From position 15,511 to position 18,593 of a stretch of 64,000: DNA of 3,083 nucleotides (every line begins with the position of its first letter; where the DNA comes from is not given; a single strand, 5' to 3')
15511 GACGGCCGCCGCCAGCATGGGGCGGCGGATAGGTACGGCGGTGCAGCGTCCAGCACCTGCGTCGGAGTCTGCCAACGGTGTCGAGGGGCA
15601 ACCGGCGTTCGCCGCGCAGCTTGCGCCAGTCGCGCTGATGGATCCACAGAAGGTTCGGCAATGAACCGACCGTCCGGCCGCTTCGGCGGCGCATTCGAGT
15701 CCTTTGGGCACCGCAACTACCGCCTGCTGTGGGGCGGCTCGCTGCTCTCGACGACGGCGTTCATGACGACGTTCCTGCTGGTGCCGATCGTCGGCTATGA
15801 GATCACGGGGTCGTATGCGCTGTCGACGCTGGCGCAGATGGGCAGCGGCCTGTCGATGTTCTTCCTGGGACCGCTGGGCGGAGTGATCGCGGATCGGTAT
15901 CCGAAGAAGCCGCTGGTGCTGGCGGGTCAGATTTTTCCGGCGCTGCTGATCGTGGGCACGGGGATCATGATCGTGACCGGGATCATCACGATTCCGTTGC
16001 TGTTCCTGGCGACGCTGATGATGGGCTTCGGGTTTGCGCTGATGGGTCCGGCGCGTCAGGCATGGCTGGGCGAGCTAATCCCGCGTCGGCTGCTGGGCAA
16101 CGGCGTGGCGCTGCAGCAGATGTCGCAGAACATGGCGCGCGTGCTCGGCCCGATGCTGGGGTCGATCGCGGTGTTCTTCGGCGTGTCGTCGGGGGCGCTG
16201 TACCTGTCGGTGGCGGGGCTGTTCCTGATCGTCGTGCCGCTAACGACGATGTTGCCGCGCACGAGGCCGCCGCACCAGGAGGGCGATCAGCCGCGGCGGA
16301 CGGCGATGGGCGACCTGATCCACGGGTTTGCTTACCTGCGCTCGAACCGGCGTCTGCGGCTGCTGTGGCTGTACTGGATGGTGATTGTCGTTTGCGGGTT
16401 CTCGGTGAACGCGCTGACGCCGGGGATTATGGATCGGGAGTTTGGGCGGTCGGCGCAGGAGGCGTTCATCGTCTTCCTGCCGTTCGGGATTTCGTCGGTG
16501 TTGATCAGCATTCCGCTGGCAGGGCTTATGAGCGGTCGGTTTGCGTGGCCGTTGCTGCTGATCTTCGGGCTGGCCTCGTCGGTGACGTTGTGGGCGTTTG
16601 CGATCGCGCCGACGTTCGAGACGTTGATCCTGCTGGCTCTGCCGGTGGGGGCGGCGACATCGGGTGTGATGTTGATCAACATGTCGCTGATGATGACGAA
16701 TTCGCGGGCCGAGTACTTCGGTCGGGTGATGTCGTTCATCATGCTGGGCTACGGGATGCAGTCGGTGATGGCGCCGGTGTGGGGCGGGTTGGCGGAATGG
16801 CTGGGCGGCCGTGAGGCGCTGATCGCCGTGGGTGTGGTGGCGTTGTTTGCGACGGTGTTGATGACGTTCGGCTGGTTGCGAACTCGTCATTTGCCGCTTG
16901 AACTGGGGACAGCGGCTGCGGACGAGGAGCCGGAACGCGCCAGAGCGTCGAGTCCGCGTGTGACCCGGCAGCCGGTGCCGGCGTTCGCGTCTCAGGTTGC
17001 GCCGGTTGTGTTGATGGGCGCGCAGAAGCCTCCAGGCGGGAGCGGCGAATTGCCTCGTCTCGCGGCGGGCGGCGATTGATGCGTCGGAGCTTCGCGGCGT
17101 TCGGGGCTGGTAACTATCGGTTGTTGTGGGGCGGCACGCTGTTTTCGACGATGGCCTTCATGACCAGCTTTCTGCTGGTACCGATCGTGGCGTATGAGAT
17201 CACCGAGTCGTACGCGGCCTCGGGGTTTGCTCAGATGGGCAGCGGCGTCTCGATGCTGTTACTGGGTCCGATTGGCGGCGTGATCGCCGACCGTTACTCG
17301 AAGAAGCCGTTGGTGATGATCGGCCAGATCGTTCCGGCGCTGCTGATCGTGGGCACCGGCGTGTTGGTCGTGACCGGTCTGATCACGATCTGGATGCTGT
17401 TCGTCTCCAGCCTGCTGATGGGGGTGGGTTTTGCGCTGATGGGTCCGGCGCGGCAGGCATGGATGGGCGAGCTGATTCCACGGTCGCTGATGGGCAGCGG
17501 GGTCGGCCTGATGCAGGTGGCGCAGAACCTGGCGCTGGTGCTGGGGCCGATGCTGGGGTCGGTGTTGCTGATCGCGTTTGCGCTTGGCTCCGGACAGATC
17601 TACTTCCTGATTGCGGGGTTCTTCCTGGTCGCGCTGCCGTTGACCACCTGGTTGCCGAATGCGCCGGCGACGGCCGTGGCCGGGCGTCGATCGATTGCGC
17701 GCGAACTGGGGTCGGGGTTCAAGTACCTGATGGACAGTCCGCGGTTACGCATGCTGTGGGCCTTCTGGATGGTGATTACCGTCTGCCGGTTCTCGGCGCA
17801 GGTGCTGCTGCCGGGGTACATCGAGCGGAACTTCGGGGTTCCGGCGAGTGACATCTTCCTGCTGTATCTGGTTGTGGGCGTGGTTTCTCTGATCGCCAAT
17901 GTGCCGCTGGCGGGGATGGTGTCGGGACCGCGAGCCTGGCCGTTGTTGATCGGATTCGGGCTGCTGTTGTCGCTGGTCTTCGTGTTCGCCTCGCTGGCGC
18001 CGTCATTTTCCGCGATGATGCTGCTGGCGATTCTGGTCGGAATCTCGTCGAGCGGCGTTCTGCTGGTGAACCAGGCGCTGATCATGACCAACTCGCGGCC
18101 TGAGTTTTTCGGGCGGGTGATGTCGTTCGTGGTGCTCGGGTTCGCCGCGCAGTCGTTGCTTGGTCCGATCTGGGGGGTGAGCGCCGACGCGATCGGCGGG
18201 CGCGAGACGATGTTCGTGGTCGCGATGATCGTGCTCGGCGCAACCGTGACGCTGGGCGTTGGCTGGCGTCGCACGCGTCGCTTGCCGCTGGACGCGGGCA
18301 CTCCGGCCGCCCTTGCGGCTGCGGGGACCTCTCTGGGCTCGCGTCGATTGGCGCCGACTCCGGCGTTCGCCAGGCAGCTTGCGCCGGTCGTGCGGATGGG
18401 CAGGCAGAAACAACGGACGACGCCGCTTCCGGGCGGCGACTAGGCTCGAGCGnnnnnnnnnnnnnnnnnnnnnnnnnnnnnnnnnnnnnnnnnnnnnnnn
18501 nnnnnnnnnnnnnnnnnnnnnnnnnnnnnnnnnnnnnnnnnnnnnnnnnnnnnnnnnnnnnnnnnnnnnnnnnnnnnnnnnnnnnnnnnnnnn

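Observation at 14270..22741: Head-to-tail array of seven MFS_3 (EntS-like) transporter domains with a shared C-terminal tail motif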

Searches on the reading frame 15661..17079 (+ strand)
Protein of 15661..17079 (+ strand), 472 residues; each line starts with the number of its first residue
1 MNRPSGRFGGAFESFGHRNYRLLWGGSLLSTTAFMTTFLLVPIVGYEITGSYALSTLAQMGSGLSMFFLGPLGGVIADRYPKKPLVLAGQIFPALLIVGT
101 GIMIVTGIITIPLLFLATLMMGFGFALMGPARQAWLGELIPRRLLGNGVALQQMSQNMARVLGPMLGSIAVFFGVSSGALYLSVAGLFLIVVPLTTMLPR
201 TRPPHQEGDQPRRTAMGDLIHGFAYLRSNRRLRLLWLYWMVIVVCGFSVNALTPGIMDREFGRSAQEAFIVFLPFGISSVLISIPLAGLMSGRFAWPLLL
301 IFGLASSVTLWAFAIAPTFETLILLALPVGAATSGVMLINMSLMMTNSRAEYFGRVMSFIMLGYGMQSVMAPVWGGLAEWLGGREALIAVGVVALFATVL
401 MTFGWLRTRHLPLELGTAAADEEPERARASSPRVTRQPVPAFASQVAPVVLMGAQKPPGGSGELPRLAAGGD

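Call 8: search_protein_families(library=pfam, proteins=[window:15661-17079:+], max_evalue=0.01)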
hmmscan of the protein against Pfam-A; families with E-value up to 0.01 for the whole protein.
window:15661-17079:+ (472 aa): 3 families
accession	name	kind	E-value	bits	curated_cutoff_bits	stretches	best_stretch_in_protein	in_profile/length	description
PF07690.21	MFS_1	-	2.2e-29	102.9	33.4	2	23-280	1-252/347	Major Facilitator Superfamily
PF05977.19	MFS_3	-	2.2e-24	86.3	27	1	11-403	3-392/524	Transmembrane secretion effector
PF13347.12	MFS_2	-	1.6e-07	30.7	27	1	13-140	219-343/427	MFS/sugar transport protein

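Call 9: search_protein_families(library=ncbifam, proteins=[window:15661-17079:+], max_evalue=0.01)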
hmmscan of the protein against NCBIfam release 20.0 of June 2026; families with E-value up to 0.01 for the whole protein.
window:15661-17079:+ (472 aa): 13 families
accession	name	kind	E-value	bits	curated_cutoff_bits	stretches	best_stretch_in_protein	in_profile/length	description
TIGR00900.1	2A0121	subfamily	4e-26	92.2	319.6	1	20-380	1-362/364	H+ Antiporter protein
NF007792.0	PRK10489.1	equivalog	4.5e-21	75.4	324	1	17-411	16-405/419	enterobactin transporter EntS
NF012178.0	tet_MFS_V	exception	2e-12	46.9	640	1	14-400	4-394/409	tetracycline efflux MFS transporter Tet(V)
TIGR00880.1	2_A_01_02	superfamily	1.1e-09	38.5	131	1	60-192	5-131/141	multidrug resistance protein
NF000051.1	macrolide_MefB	exception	6.5e-09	35.2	800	1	53-400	44-391/409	macrolide efflux MFS transporter Mef(B)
NF000246.1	macrolide_MefC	exception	2.9e-08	33.2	870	1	18-400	8-391/407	macrolide efflux MFS transporter Mef(C)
NF006386.0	PRK08633.1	equivalog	1e-06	26.8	1221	1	64-399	58-404/1147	acyl-[ACP]--phospholipid O-acyltransferase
NF005291.0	PRK06814.1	equivalog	1.5e-06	26.4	1349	1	46-303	40-298/1140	acyl-[ACP]--phospholipid O-acyltransferase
NF008314.0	PRK11102.1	equivalog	4e-06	26.3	303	1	296-403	75-183/396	Bcr/CflA family multidrug efflux MFS transporter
NF000154.1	macrolide_MefEN2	exception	7e-06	25.6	800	1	32-187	21-175/401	macrolide efflux MFS transporter Mef(En2)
NF000009.1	tet_MFS_Tcr3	exception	8.7e-06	24.5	1000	1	69-195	81-200/512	tetracycline efflux MFS transporter Tcr3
TIGR00711.1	efflux_EmrB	subfamily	0.00017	20.5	230.2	1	29-166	266-403/485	DHA2 family efflux MFS transporter permease subunit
NF000245.1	macrolide_MefA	exception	0.00038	19.6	675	1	22-361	13-352/405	macrolide efflux MFS transporter Mef(A)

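Call 14: find_encoding_contigs(protein=window:15661-17079:+, flank=10000, max_places=6)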
Protein window:15661-17079:+ (472 aa): 20 contigs read that carry it; 6 places shown.
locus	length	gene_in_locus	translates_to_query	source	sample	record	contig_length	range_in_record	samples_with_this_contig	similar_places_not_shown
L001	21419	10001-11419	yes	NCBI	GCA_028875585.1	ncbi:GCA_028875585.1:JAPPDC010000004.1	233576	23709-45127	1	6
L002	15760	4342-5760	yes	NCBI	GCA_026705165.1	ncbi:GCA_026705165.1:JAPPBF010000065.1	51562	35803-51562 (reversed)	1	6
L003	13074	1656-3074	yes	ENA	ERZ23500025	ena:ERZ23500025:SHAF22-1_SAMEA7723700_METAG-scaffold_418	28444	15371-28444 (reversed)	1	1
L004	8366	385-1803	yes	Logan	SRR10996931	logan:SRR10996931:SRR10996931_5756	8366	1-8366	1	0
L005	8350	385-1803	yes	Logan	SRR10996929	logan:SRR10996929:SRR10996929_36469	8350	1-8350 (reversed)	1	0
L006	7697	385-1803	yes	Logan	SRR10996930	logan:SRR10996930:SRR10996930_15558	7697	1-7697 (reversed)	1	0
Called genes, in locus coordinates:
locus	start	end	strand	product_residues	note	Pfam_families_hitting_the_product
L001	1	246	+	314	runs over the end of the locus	PF08240:ADH_N, PF00107:ADH_zinc_N (weak), PF13602:ADH_zinc_N_2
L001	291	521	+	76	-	PF04255:DUF433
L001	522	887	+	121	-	PF18480:DUF5615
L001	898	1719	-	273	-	PF00561:Abhydrolase_1, PF12146:Hydrolase_4, PF12697:Abhydrolase_6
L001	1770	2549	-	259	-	PF00106:adh_short, PF13561:adh_short_C2, PF00106:adh_short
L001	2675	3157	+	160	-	PF00578:AhpC-TSA, PF08534:Redoxin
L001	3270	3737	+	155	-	-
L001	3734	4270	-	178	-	-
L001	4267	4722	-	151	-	-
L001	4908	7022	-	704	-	PF02730:AFOR_N, PF01314:AFOR_C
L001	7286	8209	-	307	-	PF13384:HTH_23 (weak)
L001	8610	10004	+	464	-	PF05977:MFS_3, PF07690:MFS_1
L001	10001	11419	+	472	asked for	PF05977:MFS_3, PF13347:MFS_2 (faint), PF07690:MFS_1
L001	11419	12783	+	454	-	PF05977:MFS_3, PF07690:MFS_1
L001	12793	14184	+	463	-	PF05977:MFS_3, PF07690:MFS_1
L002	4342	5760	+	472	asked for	PF05977:MFS_3, PF13347:MFS_2 (faint), PF07690:MFS_1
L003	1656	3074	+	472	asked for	PF05977:MFS_3, PF13347:MFS_2 (faint), PF07690:MFS_1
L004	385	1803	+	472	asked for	PF05977:MFS_3, PF13347:MFS_2 (faint), PF07690:MFS_1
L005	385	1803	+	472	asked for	PF05977:MFS_3, PF13347:MFS_2 (faint), PF07690:MFS_1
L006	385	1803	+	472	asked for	PF05977:MFS_3, PF13347:MFS_2 (faint), PF07690:MFS_1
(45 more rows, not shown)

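Call 16: find_homologous_proteins(query=window:15661-17079:+, max_evalue=1e-10)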
Query window:15661-17079:+ (472 aa): 257 proteins with E <= 1e-10 among 8000 candidates; the best 120 are listed.
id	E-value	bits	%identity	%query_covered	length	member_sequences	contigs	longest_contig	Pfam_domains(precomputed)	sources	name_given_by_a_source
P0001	8.6e-272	920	91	100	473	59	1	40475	PF13347.13,PF05977.20,PF07690.22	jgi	jgi:MFS family permease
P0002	3.3e-267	905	92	97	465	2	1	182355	PF05977.20,PF07690.22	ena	-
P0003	2.4e-256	869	88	98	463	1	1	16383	PF05977.20,PF07690.22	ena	-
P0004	4.0e-256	868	86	100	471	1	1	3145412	PF05977.20,PF07690.22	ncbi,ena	-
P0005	1.2e-254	864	89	97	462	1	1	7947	PF05977.20,PF07690.22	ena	-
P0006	2.2e-254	863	85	100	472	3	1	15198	PF13347.13,PF05977.20,PF07690.22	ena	-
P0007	3.0e-253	859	87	97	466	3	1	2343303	PF05977.20,PF07690.22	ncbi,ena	-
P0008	1.6e-251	853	84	100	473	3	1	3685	PF13347.13,PF05977.20,PF07690.22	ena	-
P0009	8.6e-250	848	87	96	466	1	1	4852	PF13347.13,PF05977.20,PF07690.22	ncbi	-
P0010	5.1e-243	825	82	100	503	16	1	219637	PF05977.20,PF07690.22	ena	-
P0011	1.8e-197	675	76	89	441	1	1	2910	PF05977.20,PF07690.22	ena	-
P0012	5.2e-189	647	67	97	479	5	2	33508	PF05977.20,PF07690.22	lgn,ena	-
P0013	1.7e-188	645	65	100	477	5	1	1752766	PF05977.20,PF07690.22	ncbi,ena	-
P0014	2.3e-187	642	62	76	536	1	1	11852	PF13347.13,PF05977.20,PF07690.22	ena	-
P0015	2.7e-187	641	66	95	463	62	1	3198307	PF05977.20,PF07690.22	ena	-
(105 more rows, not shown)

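Call 19: find_related_loci(query=A2, collection=genome_contigs, flank=10000)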
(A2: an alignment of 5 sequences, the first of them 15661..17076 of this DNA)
Query A2 (472 aa) in genome_contigs; peptide patterns used: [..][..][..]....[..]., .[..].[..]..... (x = any residue, [..] = any of these).
147 stretches matched a pattern; 87 encode a relative of the query (tblastn E <= 1e-3); the best 80 are kept; 55 distinct loci.
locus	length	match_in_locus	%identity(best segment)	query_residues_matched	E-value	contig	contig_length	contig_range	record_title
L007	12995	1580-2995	100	1-472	0e+0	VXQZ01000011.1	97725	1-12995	MAG: Chloroflexi bacterium isolate SB0664_bin_20 NODE_208_length_97725_cov_48.566991, whole genome shotgun sequence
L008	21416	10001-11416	95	1-472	0e+0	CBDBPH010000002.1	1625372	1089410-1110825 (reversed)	MAG: Dehalococcoidia bacterium isolate 745030fc-1ee1-449d-a068-ea6b321db757 genome assembly, contig: contig_2, whole gen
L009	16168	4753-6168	96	1-472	0e+0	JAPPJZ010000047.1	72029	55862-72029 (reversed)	MAG: Chloroflexota bacterium isolate RHO2_bin_60 NODE_631_length_72029_cov_13.182774, whole genome shotgun sequence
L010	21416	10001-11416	92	1-472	0e+0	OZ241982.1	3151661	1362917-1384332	MAG: Dehalococcoidia bacterium isolate a2993f7c-5a6d-48af-91e8-092aec37f8f7 genome assembly, chromosome: 1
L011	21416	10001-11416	94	1-472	0e+0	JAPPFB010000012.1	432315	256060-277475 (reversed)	MAG: Chloroflexota bacterium isolate RHO1_bin_20 NODE_10_length_432315_cov_32.619884, whole genome shotgun sequence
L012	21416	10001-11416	90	1-472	0e+0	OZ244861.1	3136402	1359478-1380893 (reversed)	MAG: Dehalococcoidia bacterium isolate c89b5861-ddb0-43db-8093-953e815e1e37 genome assembly, chromosome: 1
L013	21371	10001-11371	91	1-457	0e+0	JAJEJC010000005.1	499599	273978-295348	MAG: Dehalococcoidia bacterium isolate p16x63bins.52 k141_636841, whole genome shotgun sequence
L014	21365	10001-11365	87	2-457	0e+0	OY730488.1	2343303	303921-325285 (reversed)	MAG: Dehalococcoidia bacterium isolate c17ab466-9012-4dfd-ba8a-0af8548777ee genome assembly, chromosome: 1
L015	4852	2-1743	87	5-456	0e+0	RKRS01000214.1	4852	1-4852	MAG: Dehalococcoidia bacterium isolate PNGco_C_binSS7 scaffold_4466, whole genome shotgun sequence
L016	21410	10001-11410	83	5-472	0e+0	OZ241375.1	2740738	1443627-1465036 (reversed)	MAG: Dehalococcoidia bacterium isolate b07fa7da-9862-47df-848d-64ec3822ffc5 genome assembly, chromosome: 1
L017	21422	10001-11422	90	1-472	0e+0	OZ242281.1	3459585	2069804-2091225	MAG: Dehalococcoidia bacterium isolate 5b41c312-3693-4c79-a24d-842b6111755b genome assembly, chromosome: 1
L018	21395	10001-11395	82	3-472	0e+0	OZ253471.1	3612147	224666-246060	MAG: Dehalococcoidia bacterium isolate 41ac3497-52d9-4345-8c76-2a61940320b0 genome assembly, chromosome: 1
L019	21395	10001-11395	82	3-472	0e+0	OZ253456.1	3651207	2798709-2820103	MAG: Dehalococcoidia bacterium isolate 4ae44683-8927-4024-8904-3ea2ed4a1db5 genome assembly, chromosome: 1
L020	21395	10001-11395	81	3-472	0e+0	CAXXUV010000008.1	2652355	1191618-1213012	MAG: Dehalococcoidia bacterium isolate 53e0c16e-ff2d-4f84-9f2e-96c73ee24ba6 genome assembly, contig: contig_8, whole gen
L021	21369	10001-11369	92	1-456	0e+0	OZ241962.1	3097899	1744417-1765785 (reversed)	MAG: Dehalococcoidia bacterium isolate 3270897d-fe61-4464-a15a-05fd473d2b13 genome assembly, chromosome: 1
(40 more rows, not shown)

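Call 56: search_solved_structures(query=A2, max_evalue=0.001)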
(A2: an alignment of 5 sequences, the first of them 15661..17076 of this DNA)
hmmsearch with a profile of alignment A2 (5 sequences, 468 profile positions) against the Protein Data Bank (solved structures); distinct sequences matched with E-value up to 0.001: 0.

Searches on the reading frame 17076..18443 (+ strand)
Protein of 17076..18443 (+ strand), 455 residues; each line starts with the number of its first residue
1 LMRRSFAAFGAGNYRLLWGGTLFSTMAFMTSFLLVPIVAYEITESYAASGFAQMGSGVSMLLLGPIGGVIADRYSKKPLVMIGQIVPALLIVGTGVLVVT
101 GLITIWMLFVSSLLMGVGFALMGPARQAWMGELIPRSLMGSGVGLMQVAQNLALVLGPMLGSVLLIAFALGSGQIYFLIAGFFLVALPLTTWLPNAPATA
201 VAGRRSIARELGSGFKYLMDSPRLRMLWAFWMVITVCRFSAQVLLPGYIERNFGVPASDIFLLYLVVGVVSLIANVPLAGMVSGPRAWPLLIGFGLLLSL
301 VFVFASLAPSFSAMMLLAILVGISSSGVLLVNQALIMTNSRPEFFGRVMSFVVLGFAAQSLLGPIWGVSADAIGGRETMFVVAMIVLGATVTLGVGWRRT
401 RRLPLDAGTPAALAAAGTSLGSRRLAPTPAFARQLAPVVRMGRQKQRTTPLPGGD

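Call 8: search_protein_families(library=pfam, proteins=[window:17076-18443:+], max_evalue=0.01)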
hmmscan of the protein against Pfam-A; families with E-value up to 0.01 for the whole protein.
window:17076-18443:+ (455 aa): 2 families
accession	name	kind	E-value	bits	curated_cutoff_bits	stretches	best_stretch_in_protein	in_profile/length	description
PF07690.21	MFS_1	-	4.5e-29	101.9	33.4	1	17-356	1-339/347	Major Facilitator Superfamily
PF05977.19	MFS_3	-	5.9e-18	65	27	1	5-389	3-386/524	Transmembrane secretion effector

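Call 9: search_protein_families(library=ncbifam, proteins=[window:17076-18443:+], max_evalue=0.01)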
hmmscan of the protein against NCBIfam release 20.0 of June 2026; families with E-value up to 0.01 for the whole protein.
window:17076-18443:+ (455 aa): 13 families
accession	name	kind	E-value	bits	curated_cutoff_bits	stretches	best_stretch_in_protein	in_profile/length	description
TIGR00900.1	2A0121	subfamily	2.7e-28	99.4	319.6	1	14-372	1-362/364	H+ Antiporter protein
NF007792.0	PRK10489.1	equivalog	1.1e-17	64.2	324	1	14-391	19-393/419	enterobactin transporter EntS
TIGR00880.1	2_A_01_02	superfamily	5.4e-16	59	131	2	54-187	5-132/141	multidrug resistance protein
NF000246.1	macrolide_MefC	exception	2.9e-14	52.9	870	1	14-383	10-382/407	macrolide efflux MFS transporter Mef(C)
TIGR00711.1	efflux_EmrB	subfamily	1.3e-10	40.7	230.2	1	24-165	267-408/485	DHA2 family efflux MFS transporter permease subunit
NF006386.0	PRK08633.1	equivalog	5.8e-09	34.2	1221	1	59-391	59-404/1147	acyl-[ACP]--phospholipid O-acyltransferase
NF012178.0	tet_MFS_V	exception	8.8e-08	31.7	640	1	7-386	3-386/409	tetracycline efflux MFS transporter Tet(V)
NF000051.1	macrolide_MefB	exception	4.2e-06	26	800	1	42-375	39-374/409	macrolide efflux MFS transporter Mef(B)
NF005291.0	PRK06814.1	equivalog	2.1e-05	22.7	1349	1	59-295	64-302/1140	acyl-[ACP]--phospholipid O-acyltransferase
NF000245.1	macrolide_MefA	exception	0.00042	19.5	675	1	17-390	14-390/405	macrolide efflux MFS transporter Mef(A)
NF008650.1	PRK11646.1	equivalog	0.00084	18.4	469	1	11-221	10-207/400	multidrug efflux MFS transporter MdtH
NF008314.0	PRK11102.1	equivalog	0.00087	18.6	303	0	289-386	76-174/396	Bcr/CflA family multidrug efflux MFS transporter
NF047396.1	MFS_flip_LtaA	equivalog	0.0054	15.8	450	1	52-185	253-380/394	lipoteichoic acid biosynthesis MFS flippase LtaA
